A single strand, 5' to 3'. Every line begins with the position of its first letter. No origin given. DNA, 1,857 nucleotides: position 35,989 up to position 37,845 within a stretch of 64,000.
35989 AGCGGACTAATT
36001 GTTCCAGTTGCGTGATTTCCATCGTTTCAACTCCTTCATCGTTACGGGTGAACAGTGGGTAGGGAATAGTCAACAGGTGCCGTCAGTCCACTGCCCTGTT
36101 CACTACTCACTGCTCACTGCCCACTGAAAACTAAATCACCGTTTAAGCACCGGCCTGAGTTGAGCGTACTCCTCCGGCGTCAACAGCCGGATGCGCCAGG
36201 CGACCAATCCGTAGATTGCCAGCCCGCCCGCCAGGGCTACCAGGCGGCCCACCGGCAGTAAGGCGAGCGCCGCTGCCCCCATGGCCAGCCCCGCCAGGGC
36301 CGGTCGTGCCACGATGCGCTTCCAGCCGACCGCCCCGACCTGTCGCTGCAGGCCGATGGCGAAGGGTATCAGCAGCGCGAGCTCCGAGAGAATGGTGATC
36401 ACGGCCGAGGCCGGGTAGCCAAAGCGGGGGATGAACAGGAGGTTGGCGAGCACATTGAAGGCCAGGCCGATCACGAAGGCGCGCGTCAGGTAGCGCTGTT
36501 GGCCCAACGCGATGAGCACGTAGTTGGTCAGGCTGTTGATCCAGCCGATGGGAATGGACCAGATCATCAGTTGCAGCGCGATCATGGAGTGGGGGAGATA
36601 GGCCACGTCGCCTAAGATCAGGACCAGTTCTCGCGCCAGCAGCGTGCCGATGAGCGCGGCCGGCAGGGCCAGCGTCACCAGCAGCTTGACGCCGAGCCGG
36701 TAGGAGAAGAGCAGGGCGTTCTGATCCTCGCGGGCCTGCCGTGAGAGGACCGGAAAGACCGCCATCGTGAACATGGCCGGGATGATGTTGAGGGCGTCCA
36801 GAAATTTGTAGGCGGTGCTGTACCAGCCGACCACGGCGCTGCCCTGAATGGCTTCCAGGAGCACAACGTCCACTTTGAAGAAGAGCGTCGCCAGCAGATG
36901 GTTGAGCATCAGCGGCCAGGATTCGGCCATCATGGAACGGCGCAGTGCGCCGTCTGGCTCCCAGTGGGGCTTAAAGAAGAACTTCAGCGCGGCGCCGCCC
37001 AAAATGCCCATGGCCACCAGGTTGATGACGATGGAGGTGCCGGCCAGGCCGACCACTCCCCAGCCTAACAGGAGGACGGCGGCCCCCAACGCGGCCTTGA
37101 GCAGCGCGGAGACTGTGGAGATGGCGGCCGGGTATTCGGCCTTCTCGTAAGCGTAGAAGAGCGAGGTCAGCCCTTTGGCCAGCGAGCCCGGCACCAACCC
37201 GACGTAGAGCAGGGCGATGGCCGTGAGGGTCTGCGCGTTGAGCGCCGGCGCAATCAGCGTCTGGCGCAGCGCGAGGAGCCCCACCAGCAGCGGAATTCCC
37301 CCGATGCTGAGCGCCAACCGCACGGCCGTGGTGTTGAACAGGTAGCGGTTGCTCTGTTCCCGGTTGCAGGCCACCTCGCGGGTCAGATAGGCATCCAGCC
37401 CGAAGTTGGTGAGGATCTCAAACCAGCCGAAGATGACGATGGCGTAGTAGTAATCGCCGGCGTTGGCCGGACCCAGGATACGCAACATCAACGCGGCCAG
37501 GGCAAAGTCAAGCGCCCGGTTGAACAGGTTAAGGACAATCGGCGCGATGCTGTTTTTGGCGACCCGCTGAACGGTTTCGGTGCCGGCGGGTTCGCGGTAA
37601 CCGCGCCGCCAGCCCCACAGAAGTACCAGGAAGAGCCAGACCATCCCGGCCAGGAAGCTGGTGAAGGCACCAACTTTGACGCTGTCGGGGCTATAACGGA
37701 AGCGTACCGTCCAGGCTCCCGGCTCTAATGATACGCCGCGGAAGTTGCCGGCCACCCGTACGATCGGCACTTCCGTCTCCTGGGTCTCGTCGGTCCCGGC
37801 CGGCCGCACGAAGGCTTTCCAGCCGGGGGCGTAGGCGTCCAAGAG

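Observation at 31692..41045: Five-gene glycosylation cluster including a YfhO(GT-C)-Wzx flippase fusion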

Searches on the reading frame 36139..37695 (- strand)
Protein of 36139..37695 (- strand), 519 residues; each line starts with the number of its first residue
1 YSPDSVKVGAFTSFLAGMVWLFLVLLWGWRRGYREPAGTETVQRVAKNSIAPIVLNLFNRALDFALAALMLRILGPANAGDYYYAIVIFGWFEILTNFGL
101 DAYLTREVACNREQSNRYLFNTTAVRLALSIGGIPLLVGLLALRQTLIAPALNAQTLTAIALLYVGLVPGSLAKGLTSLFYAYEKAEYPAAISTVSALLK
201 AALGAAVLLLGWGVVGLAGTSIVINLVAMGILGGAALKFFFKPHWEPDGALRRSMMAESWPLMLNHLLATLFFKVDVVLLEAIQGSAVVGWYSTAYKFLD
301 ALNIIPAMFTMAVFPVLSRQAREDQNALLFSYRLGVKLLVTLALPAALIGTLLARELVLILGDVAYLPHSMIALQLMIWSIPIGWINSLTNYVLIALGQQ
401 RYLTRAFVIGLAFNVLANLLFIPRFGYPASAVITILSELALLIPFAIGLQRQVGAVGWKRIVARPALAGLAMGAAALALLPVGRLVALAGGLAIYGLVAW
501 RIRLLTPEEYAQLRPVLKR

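Call 70: predict_structure(alignment_id=A3)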
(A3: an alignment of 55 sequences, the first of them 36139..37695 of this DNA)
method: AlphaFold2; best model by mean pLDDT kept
length: 519 residues; sequences in the alignment: 55
mean_pLDDT: 88.5   pTM: 0.87
mean pLDDT of the five models: 88.5, 87.3, 85.8, 85.3, 84.3
residues with pLDDT >= 90: 336; 70-90: 149; 50-70: 27; < 50: 7
segments of 3 or more residues with pLDDT < 50: none
pLDDT, mean of each block of 10 residues (from residue 1): 67 83 74 53 54 77 90 93 95 93 90 90 94 94 87 94 95 92 81 88 91 92 94 90 86 92 91 93 94 93 85 78 87 94 96 95 93 96 94 88 91 96 94 95 92 89 94 96 95 96 90 68
secondary structure, 60 per line:
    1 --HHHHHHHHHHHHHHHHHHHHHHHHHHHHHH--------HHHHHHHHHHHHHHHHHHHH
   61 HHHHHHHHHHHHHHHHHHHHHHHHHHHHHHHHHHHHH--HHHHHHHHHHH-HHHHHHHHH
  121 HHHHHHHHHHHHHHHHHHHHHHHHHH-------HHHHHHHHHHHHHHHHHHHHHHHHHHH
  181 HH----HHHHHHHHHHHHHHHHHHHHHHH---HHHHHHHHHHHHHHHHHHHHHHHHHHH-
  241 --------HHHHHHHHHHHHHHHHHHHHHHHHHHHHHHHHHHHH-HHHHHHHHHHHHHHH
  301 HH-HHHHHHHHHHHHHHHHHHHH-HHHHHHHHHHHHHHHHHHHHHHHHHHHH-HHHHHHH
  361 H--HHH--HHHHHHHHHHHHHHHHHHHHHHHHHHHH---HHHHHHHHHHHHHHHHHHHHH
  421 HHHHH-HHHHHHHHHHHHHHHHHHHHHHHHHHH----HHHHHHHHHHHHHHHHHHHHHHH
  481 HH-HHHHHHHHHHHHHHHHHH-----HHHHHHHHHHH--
elements in order: H3-32 H41-97 H100-110 H112-146 H154-182 H187-209 H213-239 H249-284 H286-302 H304-323 H325-352 H354-361 H369-396 H400-425 H427-453 H458-482 H484-501 H507-517

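Call 72: fold_search(model_id=the predicted structure, library=pdb)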
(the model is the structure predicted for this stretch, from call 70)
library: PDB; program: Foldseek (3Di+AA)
matches with E <= 10: 206; with E <= 0.001: 60
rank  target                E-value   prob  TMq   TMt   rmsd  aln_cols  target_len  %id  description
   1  9nu5_A                7.3e-09  1.00  0.59  0.60   6.7       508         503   17  Structure of MurJ in complex with single gene lysis protein from phage PP7 (released 2026-02-11)
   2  9g9p_A                1.3e-08  1.00  0.65  0.81   3.7       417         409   17  Lipid III flippase WzxE with NB10 and NB7 nanobodies in inward-facing conformation - crystal 2 (released 2025-01-22)
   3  7wag                  2.6e-08  1.00  0.71  0.71   4.8       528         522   17  Crystal structure of MurJ squeezed form (released 2022-06-01)
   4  6nc6_B                3.1e-08  1.00  0.67  0.74   4.9       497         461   13  Lipid II flippase MurJ, inward closed conformation (released 2019-04-17)
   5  7waw                  3.2e-08  1.00  0.70  0.72   4.8       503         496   17  MurJ inward closed form (released 2022-06-01)
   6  6nc6_A                3.6e-08  1.00  0.70  0.77   4.4       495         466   14  Lipid II flippase MurJ, inward closed conformation (released 2019-04-17)
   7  6nc8                  3.7e-08  1.00  0.68  0.75   4.8       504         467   15  Lipid II flippase MurJ, inward occluded conformation (released 2019-04-17)
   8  9g9n_A                4.3e-08  1.00  0.66  0.81   3.6       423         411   16  Lipid III flippase WzxE with NB10 and NB7 nanobodies in inward-facing conformation - crystal 1 (released 2025-01-22)
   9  7wax                  7.1e-08  1.00  0.70  0.71   4.9       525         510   17  MurJ inward occluded form (released 2022-06-01)
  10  5t77                  1.1e-07  1.00  0.65  0.71   5.3       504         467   14  Crystal structure of the MOP flippase MurJ (released 2016-12-28)
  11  6nc7_B                1.1e-07  1.00  0.63  0.69   5.5       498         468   15  Lipid II flippase MurJ, inward open conformation (released 2019-04-17)
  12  6nc9                  1.8e-07  1.00  0.61  0.66   6.1       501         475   14  Lipid II flippase MurJ, outward-facing conformation (released 2019-04-17)
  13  9nu4_A                2.0e-07  1.00  0.60  0.54   6.5       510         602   17  Structure of MurJ in complex with single gene lysis protein from phage M (released 2026-02-11)
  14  9nu8_A                2.1e-07  1.00  0.59  0.59   6.7       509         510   17  Structure of MurJ in complex with single gene lysis protein from phage Changjiang3 (released 2026-02-11)
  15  6cc4                  2.9e-07  1.00  0.69  0.59   4.1       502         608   17  Structure of MurJ from Escherichia coli (released 2018-06-27)
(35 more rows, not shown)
